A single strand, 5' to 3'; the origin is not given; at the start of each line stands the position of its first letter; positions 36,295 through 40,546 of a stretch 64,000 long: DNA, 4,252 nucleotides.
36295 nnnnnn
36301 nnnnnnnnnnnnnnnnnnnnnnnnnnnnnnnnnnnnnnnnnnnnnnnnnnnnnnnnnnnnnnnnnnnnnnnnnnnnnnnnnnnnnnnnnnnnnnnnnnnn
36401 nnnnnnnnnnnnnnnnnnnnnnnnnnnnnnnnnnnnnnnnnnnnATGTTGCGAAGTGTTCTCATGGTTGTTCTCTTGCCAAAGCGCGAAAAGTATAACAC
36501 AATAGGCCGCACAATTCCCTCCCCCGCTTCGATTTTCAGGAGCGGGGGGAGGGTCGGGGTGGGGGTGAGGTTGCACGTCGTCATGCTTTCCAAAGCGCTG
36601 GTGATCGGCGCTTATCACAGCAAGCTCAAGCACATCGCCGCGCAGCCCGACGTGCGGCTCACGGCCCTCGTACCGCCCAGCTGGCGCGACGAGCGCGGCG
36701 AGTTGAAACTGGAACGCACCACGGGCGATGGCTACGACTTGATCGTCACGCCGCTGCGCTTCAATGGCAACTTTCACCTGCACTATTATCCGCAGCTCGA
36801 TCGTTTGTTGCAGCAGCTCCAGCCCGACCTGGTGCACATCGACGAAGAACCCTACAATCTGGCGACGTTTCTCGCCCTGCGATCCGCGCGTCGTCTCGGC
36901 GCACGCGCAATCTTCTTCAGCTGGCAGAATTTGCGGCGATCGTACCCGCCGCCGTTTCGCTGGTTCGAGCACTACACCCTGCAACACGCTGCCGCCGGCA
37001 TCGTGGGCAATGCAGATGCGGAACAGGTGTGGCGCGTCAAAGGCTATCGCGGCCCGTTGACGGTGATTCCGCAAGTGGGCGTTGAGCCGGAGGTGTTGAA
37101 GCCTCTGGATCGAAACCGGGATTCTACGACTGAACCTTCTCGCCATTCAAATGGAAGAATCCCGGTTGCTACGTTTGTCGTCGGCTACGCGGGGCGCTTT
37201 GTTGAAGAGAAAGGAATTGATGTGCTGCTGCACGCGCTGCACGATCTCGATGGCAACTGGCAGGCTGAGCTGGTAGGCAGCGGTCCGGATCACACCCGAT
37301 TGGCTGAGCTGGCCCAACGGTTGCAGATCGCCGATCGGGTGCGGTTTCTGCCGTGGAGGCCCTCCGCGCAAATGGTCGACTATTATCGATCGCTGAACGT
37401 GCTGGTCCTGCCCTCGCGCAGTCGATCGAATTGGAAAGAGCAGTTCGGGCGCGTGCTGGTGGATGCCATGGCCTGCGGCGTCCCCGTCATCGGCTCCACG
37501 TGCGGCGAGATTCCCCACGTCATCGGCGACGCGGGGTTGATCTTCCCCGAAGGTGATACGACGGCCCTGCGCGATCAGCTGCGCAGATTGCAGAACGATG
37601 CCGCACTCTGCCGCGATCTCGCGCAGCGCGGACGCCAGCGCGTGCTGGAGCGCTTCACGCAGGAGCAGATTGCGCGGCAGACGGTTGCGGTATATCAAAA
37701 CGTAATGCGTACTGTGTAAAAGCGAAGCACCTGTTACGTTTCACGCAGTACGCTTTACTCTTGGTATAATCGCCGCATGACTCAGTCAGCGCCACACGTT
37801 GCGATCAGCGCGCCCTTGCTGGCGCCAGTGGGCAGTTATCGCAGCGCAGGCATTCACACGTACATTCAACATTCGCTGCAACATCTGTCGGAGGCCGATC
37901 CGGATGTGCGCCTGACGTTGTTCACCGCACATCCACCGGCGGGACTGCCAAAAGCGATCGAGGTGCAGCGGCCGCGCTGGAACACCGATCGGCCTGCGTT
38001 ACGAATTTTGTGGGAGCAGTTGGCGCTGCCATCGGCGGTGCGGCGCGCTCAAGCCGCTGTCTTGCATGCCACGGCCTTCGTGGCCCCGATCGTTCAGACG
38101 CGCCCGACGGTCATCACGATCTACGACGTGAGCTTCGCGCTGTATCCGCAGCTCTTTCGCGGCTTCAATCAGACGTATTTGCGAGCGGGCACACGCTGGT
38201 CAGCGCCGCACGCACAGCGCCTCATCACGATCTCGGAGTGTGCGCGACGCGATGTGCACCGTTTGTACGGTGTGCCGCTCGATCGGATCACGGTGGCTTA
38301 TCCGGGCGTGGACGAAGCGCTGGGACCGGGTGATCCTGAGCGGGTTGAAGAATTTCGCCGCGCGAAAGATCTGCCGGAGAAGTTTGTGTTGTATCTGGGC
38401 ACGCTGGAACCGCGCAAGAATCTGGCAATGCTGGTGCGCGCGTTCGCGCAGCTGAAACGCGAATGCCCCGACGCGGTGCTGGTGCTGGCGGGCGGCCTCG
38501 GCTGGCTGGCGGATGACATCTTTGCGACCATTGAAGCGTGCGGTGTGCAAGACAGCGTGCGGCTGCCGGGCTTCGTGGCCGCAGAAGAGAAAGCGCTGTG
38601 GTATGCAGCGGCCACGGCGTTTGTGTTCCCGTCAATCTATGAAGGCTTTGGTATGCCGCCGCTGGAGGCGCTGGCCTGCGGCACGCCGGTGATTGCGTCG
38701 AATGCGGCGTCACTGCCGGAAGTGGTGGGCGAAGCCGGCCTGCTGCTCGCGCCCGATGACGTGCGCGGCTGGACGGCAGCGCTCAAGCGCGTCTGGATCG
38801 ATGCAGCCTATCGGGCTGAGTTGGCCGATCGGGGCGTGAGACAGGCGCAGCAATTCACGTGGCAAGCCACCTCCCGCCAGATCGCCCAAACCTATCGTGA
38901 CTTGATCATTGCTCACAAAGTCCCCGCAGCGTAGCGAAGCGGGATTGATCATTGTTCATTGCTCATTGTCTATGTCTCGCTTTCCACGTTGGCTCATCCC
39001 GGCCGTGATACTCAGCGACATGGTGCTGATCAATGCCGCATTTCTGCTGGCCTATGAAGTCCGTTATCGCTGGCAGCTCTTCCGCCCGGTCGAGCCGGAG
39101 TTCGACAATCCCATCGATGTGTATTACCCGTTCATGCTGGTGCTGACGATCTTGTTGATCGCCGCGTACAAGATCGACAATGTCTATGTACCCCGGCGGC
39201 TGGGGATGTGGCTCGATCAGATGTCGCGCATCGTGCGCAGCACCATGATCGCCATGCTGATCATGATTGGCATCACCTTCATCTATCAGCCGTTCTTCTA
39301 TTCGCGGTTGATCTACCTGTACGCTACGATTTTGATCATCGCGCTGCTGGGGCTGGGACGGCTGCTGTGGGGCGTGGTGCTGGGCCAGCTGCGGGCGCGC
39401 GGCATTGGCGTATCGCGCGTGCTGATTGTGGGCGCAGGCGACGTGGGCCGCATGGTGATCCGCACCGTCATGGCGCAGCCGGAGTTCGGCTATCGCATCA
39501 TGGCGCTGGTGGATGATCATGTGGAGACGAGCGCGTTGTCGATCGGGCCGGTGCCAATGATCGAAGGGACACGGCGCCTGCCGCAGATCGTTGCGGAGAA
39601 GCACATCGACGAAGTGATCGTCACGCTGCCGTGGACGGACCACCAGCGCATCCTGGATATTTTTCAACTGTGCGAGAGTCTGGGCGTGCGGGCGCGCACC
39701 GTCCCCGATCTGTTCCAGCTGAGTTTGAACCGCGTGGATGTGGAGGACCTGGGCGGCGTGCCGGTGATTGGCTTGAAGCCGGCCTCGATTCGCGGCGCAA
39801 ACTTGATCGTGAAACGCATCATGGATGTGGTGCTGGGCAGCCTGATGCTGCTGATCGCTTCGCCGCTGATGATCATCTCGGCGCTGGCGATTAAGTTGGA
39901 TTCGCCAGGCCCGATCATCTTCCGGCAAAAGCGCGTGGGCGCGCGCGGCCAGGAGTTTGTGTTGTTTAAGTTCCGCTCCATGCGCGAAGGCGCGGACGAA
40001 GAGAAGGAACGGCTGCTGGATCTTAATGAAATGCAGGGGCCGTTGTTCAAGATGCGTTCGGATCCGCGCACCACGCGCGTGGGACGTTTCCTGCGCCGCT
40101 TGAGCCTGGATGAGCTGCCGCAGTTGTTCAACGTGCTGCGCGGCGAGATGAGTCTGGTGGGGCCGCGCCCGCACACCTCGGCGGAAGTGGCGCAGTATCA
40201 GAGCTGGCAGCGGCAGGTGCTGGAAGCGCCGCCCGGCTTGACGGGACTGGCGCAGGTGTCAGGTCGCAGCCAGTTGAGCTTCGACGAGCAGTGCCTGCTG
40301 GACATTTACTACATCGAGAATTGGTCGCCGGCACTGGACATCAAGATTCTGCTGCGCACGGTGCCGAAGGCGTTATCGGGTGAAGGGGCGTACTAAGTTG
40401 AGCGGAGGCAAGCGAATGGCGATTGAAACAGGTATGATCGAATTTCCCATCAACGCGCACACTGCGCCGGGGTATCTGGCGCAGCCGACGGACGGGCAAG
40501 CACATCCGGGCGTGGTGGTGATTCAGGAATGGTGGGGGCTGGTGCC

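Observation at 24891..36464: Three GT-C membrane glycosyltransferases share a distinctive C-terminal periplasmic domain and flank PT-linker surface proteins: candidate protein O-glycosylation system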

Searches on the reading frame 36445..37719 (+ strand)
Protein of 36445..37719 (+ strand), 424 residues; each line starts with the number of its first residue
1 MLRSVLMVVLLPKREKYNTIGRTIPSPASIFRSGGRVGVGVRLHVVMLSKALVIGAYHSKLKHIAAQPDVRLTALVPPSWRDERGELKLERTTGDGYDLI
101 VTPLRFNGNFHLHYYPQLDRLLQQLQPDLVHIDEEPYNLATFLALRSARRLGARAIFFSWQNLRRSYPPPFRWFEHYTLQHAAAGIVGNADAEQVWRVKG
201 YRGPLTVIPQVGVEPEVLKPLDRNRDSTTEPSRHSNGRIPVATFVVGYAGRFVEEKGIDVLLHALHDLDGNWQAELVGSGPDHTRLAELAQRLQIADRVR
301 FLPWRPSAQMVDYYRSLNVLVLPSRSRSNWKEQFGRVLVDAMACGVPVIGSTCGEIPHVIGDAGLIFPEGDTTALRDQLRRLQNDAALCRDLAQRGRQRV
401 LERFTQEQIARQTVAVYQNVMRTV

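Call 11: search_protein_families(library=pfam, proteins=[window:36445-37719:+], max_evalue=0.01)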
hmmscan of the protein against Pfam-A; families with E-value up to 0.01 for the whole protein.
window:36445-37719:+ (424 aa): 6 families
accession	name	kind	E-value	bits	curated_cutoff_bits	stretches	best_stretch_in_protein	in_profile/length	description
PF00534.26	Glycos_transf_1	-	9.8e-33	113.5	26.4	1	239-399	11-172/172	Glycosyl transferases group 1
PF13692.12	Glyco_trans_1_4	-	3.6e-30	105.5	27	1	244-385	2-142/142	Glycosyl transferases group 1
PF13524.12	Glyco_trans_1_2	-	4.9e-11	43.2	25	1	261-413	5-142/144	Glycosyl transferase-like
PF13579.12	Glyco_trans_4_4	-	2.4e-08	34.9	29.7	1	74-209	23-156/158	Glycosyl transferase 4-like domain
PF13439.12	Glyco_transf_4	-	4.3e-07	30.6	28.5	1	92-209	38-163/170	Glycosyltransferase Family 4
PF20706.3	GT4-conflict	-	1.1e-05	25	26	1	230-351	187-311/385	Family 4 Glycosyltransferase in conflict systems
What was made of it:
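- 36583..37719 (+): GT4 glycosyltransferase, divergent from C. Pfam Glycos_transf_1 113 bits (call 11).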

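Call 59: search_protein_families(library=ncbifam, proteins=[window:36445-37719:+], max_evalue=0.00001)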
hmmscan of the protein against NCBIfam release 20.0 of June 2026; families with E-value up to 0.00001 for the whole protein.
window:36445-37719:+ (424 aa): 22 families
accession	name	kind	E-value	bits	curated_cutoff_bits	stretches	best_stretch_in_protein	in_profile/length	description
NF038298.1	EPS_HpsO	equivalog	2.8e-76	256.8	575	1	44-420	2-387/388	hormogonium polysaccharide biosynthesis glycosyltransferase HpsO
TIGR03449.1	mycothiol_MshA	equivalog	1.4e-22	80.2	462.5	1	211-421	195-404/406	D-inositol-3-phosphate glycosyltransferase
TIGR03999.1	thiol_BshA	equivalog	2.2e-21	76.2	273.7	1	256-421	212-374/375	N-acetyl-alpha-D-glucosaminyl L-malate synthase BshA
TIGR03088.1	stp2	hypoth_equivalog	1.1e-19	70.7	409.05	1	212-420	168-373/374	TIGR03088 family PEP-CTERM/XrtA system glycosyltransferase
TIGR02149.1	glgA_Coryne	subfamily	3.5e-19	69.2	302.4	1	245-421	206-391/391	glycogen synthase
NF053787.1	GlcN_PG_synth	equivalog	3.7e-19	68.8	480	1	234-421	188-360/361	N-acetylglucosaminyl phosphatidylglycerol synthase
NF041876.1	EPS_EpsE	equivalog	5.9e-19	68.6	400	1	240-411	214-387/389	exopolysaccharide biosynthesis GT4 family glycosyltransferase EpsE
NF047684.1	TeichurnBiosyTuaC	equivalog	1.5e-18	66.9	550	1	233-421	209-390/391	teichuronic acid biosynthesis protein TuaC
TIGR04063.1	stp3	hypoth_equivalog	2.1e-18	66.4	442.05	1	243-421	213-396/397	TIGR04063 family PEP-CTERM/XrtA system glycosyltransferase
TIGR04005.1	wcaL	equivalog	9.9e-16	57.6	537.6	1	249-418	228-404/406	colanic acid biosynthesis glycosyltransferase WcaL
NF046085.1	XrtY_assoc_Gly1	equivalog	9.3e-14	51.1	400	1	246-421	212-385/387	XrtY-associated glycosyltransferase XYAG1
NF007396.0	PRK09922.1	equivalog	2.1e-13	49.9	385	1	248-384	187-325/361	lipopolysaccharide 1,6-galactosyltransferase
NF041879.1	EPS_EpsH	equivalog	7.7e-12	44.7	800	1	244-421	238-417/431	exopolysaccharide biosynthesis glycosyltransferase EpsH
NF038229.1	Glyco4_Geo_Pelo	equivalog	3.6e-10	39.4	400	1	256-421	174-337/338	GPMC system family 4 glycosyltransferase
NF012028.0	PRK15484.1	subfamily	3.7e-10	39.4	618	1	227-416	177-374/380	lipopolysaccharide N-acetylglucosaminyltransferase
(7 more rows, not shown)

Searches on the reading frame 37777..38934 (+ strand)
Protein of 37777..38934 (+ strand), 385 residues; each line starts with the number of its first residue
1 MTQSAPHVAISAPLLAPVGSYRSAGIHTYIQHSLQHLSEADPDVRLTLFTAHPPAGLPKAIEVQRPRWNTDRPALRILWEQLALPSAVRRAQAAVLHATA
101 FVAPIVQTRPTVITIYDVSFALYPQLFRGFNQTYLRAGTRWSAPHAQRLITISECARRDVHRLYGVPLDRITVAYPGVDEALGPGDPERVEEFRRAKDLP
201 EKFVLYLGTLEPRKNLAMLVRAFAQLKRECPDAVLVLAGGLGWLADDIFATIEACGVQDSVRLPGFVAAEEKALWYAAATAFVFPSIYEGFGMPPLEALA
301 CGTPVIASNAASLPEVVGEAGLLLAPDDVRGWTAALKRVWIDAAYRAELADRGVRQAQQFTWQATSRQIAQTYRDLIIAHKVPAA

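Call 11: search_protein_families(library=pfam, proteins=[window:37777-38934:+], max_evalue=0.01)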
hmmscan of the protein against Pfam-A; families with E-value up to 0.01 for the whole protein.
window:37777-38934:+ (385 aa): 6 families
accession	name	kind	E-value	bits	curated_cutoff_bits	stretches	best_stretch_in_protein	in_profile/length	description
PF00534.26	Glycos_transf_1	-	2.2e-34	118.9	26.4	1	193-352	7-168/172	Glycosyl transferases group 1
PF13692.12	Glyco_trans_1_4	-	8.3e-33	114.1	27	1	202-340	2-140/142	Glycosyl transferases group 1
PF13439.12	Glyco_transf_4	-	1.6e-16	61.2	28.5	1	25-180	3-168/170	Glycosyltransferase Family 4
PF20706.3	GT4-conflict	-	5.7e-11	42.5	26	1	194-368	190-384/385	Family 4 Glycosyltransferase in conflict systems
PF13579.12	Glyco_trans_4_4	-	1.1e-08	36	29.7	1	25-177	2-158/158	Glycosyl transferase 4-like domain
PF13524.12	Glyco_trans_1_2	-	1.2e-05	25.7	25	1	222-370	5-143/144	Glycosyl transferase-like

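Call 59: search_protein_families(library=ncbifam, proteins=[window:37777-38934:+], max_evalue=0.00001)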
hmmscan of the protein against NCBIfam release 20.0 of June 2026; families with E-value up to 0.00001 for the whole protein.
window:37777-38934:+ (385 aa): 27 families (the best 25 are shown)
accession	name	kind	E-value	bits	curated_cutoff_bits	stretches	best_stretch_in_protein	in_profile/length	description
TIGR03449.1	mycothiol_MshA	equivalog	5.3e-34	117.8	462.5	1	145-377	164-404/406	D-inositol-3-phosphate glycosyltransferase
TIGR04047.1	MSMEG_0565_glyc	hypoth_equivalog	2e-32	112.7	259.85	1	130-374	123-372/373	MSMEG_0565 family glycosyltransferase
TIGR02149.1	glgA_Coryne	subfamily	7.5e-24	84.6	302.4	1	99-376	97-390/391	glycogen synthase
TIGR03088.1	stp2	hypoth_equivalog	6.6e-22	78.1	409.05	1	139-376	130-373/374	TIGR03088 family PEP-CTERM/XrtA system glycosyltransferase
NF038295.1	EPS_HpsP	equivalog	5e-20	71.8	550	1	192-377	200-388/388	hormogonium polysaccharide biosynthesis glycosyltransferase HpsP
TIGR04063.1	stp3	hypoth_equivalog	6.1e-19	68.2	442.05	1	145-377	157-396/397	TIGR04063 family PEP-CTERM/XrtA system glycosyltransferase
TIGR03999.1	thiol_BshA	equivalog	2.8e-18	66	273.7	1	135-376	134-373/375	N-acetyl-alpha-D-glucosaminyl L-malate synthase BshA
NF041876.1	EPS_EpsE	equivalog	3.5e-18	66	400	1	145-360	161-380/389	exopolysaccharide biosynthesis GT4 family glycosyltransferase EpsE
NF050063.1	ProtGlycPglJ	equivalog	5.3e-17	62.1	500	1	197-369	190-359/363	N-acetylgalactosamine-N,N'-diacetylbacillosaminyl-diphospho-undecaprenol 4-alpha-N-acetylgalactosaminyltransferase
NF053787.1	GlcN_PG_synth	equivalog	7.9e-16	57.8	480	1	160-377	155-360/361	N-acetylglucosaminyl phosphatidylglycerol synthase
TIGR04157.1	glyco_rSAM_CFB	subfamily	2.8e-14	53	400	1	145-319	169-341/406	TIGR04157 family glycosyltransferase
NF038298.1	EPS_HpsO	equivalog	1.9e-13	50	575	1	177-377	177-388/388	hormogonium polysaccharide biosynthesis glycosyltransferase HpsO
NF047684.1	TeichurnBiosyTuaC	equivalog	1.1e-12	47.6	550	1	107-376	131-389/391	teichuronic acid biosynthesis protein TuaC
NF041010.1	glycosy_Agl16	equivalog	3.5e-12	45.9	575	1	146-376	134-351/352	glycosylation protein Agl16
NF038229.1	Glyco4_Geo_Pelo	equivalog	3.9e-10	39.2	400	1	144-376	108-336/338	GPMC system family 4 glycosyltransferase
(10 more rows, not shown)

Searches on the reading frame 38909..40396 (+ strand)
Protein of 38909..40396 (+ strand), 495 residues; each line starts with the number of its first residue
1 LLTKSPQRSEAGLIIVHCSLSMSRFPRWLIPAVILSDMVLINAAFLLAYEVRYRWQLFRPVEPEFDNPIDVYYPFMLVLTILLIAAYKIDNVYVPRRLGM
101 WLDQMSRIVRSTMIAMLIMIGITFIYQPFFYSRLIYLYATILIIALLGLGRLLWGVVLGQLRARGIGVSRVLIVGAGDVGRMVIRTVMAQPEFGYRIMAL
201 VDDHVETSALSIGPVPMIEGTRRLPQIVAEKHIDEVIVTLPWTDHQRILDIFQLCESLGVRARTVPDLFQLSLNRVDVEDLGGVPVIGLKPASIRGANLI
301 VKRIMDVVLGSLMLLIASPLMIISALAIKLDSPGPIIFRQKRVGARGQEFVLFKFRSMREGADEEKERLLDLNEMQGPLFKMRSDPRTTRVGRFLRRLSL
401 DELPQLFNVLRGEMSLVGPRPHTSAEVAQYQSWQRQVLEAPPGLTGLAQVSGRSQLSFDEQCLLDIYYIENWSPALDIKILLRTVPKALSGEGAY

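Call 22: search_protein_families(library=pfam, proteins=[window:38909-40396:+], max_evalue=0.001)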
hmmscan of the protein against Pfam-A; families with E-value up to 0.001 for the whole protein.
window:38909-40396:+ (495 aa): 2 families
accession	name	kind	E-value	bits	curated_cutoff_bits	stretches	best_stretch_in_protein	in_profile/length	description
PF02397.22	Bac_transf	-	1.7e-66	223.6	27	1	302-489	1-178/179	Bacterial sugar transferase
PF13727.12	CoA_binding_3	-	1.3e-21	77.8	25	1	91-266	4-175/175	CoA-binding domain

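Call 59: search_protein_families(library=ncbifam, proteins=[window:38909-40396:+], max_evalue=0.00001)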
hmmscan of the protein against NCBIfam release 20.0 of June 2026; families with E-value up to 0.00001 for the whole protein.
window:38909-40396:+ (495 aa): 10 families
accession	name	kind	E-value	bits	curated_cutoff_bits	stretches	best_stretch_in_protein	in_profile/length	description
TIGR03025.1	EPS_sugtrans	subfamily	1.2e-135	453.2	295.55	1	35-495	1-445/445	exopolysaccharide biosynthesis polyprenyl glycosylphosphotransferase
TIGR03023.1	WcaJ_sugtrans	equivalog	1.9e-124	416.4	410.75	1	36-495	2-453/453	undecaprenyl-phosphate glucose phosphotransferase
TIGR03022.1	WbaP_sugtrans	subfamily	8.6e-98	328.5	403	1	34-495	2-456/456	undecaprenyl-phosphate galactose phosphotransferase WbaP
NF041877.1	EPS_EpsZ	equivalog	3.3e-81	273.3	800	1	137-494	96-458/459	exopolysaccharide biosynthesis polyisoprenyl-phosphate hexose-1-phosphate transferase EpsZ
NF007518.0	PRK10124.1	equivalog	7.5e-67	226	684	1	90-495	66-464/464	undecaprenyl-phosphate glucose phosphotransferase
TIGR03013.1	EpsB_2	subfamily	1.6e-64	218.6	393.35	1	37-494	3-442/443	TIGR03013 family XrtA/PEP-CTERM system glycosyltransferase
NF050817.1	PolSacchBiosHfsE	equivalog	1.1e-59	202.4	750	1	77-489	52-460/467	polysaccharide biosynthesis protein HfsE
NF011751.0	PRK15204.1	equivalog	1e-57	195.8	907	1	34-495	18-476/476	undecaprenyl-phosphate galactose phosphotransferase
NF052601.1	undeca_RfbP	equivalog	1.8e-57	194.4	330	1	299-486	42-233/244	undecaprenyl-phosphate galactose phosphotransferase family protein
NF045514.1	glycotran_HepC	equivalog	7.2e-29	100.6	140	1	299-423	114-213/220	heterocyst development glycosyltransferase HepC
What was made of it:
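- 39020..40396 (+): Polyprenyl-phosphate hexose-1-phosphate transferase (WcaJ-like priming enzyme). NCBIfam WcaJ_sugtrans 416 bits against a cut-off of 410.75 (call 59).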
